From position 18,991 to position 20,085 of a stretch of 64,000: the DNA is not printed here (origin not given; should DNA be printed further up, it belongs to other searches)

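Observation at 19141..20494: Adjacent single-domain NadE and archaeal-type NadM: candidate Francisella-like NaMN -> NMN -> NAD route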

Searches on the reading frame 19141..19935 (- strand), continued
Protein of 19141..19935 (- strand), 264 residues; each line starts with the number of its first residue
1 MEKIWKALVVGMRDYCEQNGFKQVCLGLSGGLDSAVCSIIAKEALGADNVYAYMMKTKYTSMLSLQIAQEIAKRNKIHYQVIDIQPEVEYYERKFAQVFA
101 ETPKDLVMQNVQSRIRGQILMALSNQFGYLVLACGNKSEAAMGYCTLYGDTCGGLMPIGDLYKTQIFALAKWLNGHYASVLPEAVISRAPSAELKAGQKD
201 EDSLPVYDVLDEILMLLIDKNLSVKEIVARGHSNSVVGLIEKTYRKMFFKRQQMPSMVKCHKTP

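Call 28: find_encoding_contigs(protein=P0171, flank=8000, max_places=2)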
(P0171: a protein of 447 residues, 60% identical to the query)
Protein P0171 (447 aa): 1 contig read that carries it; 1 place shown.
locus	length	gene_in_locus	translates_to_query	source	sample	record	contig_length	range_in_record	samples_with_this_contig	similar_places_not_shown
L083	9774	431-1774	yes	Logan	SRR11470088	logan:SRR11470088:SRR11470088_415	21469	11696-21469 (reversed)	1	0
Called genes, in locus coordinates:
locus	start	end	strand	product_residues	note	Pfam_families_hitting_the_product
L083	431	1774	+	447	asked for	PF01467:CTP_transf_like (weak), PF02540:NAD_synthase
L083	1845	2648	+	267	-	-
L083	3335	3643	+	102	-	PF00338:Ribosomal_S10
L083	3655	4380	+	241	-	PF00297:Ribosomal_L3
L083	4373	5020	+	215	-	PF00573:Ribosomal_L4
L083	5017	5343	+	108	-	PF00276:Ribosomal_L23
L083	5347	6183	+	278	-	PF00181:Ribosomal_L2_N, PF03947:Ribosomal_L2_C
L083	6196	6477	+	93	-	PF00203:Ribosomal_S19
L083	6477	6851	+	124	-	PF00237:Ribosomal_L22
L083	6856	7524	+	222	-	PF07650:KH_2, PF00189:Ribosomal_S3_C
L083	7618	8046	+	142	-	PF00252:Ribosomal_L16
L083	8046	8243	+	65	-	PF00831:Ribosomal_L29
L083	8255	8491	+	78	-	PF00366:Ribosomal_S17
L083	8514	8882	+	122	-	PF00238:Ribosomal_L14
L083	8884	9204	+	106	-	PF00467:KOW (weak), PF17136:ribosomal_L24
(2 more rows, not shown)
